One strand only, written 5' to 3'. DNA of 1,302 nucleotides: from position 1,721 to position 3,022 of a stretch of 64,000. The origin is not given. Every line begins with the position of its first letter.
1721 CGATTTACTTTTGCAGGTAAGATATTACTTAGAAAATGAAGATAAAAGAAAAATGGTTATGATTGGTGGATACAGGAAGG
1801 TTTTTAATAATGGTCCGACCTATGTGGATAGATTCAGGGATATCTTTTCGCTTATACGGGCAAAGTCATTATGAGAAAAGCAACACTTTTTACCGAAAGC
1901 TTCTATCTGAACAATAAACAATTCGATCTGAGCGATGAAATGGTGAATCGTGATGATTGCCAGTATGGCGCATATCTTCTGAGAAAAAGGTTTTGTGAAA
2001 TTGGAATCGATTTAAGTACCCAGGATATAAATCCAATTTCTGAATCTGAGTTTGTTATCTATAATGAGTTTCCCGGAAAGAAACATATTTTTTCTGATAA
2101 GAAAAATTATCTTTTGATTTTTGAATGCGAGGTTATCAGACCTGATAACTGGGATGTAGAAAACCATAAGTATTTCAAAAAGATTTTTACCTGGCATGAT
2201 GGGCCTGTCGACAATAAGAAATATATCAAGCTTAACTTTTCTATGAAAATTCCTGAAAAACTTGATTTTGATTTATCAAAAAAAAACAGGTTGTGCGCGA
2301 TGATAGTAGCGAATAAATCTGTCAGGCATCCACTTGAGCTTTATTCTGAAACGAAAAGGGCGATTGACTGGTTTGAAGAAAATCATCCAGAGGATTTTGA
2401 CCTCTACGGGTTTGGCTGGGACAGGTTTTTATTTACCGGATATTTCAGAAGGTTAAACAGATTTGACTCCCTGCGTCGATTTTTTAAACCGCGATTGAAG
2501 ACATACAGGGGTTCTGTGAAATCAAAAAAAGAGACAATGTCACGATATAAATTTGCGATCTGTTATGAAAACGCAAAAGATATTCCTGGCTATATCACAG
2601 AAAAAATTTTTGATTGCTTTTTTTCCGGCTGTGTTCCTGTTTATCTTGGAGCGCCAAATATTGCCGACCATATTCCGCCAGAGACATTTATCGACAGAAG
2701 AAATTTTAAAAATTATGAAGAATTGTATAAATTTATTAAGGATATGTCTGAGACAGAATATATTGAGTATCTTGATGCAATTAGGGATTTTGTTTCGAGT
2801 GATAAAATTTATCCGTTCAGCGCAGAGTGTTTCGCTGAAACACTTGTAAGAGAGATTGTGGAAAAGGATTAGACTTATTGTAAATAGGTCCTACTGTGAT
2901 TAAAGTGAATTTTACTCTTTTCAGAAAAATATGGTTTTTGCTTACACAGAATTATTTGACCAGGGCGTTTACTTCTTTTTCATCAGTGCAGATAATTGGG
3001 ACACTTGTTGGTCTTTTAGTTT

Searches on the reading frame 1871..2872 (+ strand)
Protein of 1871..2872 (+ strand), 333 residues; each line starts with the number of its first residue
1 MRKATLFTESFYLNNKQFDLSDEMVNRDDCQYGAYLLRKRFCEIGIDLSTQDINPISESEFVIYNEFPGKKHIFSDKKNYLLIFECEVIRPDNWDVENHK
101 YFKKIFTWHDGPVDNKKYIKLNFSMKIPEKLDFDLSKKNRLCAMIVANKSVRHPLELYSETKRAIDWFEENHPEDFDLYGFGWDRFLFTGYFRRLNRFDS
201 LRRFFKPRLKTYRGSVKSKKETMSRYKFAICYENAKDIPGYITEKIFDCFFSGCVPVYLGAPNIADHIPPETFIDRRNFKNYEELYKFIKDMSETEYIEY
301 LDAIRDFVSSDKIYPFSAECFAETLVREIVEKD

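Call 3: search_protein_families(library=pfam, proteins=[window:1871-2872:+], max_evalue=0.01)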
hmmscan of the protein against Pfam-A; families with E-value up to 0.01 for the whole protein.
window:1871-2872:+ (333 aa): 2 families
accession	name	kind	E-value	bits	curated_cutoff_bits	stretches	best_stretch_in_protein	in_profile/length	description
PF00852.26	Glyco_transf_10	-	8.2e-15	55.4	23.9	1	213-302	45-137/182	Glycosyltransferase family 10 (fucosyltransferase) C-term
PF03016.20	Exostosin_GT47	-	0.0052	16.6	33.4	1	217-279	219-274/293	Exostosin GT47 domain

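Call 9: search_protein_families(library=ncbifam, proteins=[window:1871-2872:+], max_evalue=0.01)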
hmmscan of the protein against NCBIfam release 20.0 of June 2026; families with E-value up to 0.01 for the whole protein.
window:1871-2872:+ (333 aa): 0 families

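Call 50: search_solved_structures(query=window:1871-2869:+, max_evalue=1, show_alignments=1)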
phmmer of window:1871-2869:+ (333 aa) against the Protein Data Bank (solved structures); distinct sequences matched with E-value up to 1: 15.
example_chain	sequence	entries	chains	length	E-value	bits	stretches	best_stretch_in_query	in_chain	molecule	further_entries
2nzw_A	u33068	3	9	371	3e-18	69.4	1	211-304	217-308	Alpha1,3-fucosyltransferase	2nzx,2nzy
5zoi_A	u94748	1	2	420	4e-18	69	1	213-304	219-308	Alpha-(1,3)-fucosyltransferase FucT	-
7yro_A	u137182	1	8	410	1.1e-13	54.4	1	222-299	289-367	Fucosyltransferase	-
8d0o_A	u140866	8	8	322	6.1e-10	42.1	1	219-314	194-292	4-galactosyl-N-acetylglucosaminide 3-alpha-L-fucosyltransferase 9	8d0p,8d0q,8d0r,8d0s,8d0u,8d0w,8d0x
9s6a_A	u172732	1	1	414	2.9e-09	39.8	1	214-293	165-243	Glycoprotein 3-alpha-L-fucosyltransferase A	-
6xzl_A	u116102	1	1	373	0.56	12.6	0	173-198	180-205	Ultraviolet-B receptor UVR8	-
6xzm_A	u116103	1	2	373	0.6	12.5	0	173-198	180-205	Ultraviolet-B receptor UVR8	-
1ncs_A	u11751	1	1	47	0.69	12.3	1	242-269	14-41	TRANSCRIPTIONAL FACTOR SWI5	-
4dnw_A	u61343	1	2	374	0.78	12.1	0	173-198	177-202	AT5g63860/MGI19_6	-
4dnv_A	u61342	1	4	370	0.79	12.1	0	173-198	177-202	AT5g63860/MGI19_6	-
4naa_A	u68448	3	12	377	0.8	12.1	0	173-198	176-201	Ultraviolet-B receptor UVR8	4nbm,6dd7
4nc4_A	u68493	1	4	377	0.83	12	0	173-198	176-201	Ultraviolet-B receptor UVR8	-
4dnu_A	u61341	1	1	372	0.88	11.9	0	173-198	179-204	AT5g63860/MGI19_6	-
4d9s_A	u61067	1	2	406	0.97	11.8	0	173-198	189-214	UVB-resistance protein UVR8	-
6xzn_A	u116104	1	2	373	0.97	11.8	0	173-198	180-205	Ultraviolet-B receptor UVR8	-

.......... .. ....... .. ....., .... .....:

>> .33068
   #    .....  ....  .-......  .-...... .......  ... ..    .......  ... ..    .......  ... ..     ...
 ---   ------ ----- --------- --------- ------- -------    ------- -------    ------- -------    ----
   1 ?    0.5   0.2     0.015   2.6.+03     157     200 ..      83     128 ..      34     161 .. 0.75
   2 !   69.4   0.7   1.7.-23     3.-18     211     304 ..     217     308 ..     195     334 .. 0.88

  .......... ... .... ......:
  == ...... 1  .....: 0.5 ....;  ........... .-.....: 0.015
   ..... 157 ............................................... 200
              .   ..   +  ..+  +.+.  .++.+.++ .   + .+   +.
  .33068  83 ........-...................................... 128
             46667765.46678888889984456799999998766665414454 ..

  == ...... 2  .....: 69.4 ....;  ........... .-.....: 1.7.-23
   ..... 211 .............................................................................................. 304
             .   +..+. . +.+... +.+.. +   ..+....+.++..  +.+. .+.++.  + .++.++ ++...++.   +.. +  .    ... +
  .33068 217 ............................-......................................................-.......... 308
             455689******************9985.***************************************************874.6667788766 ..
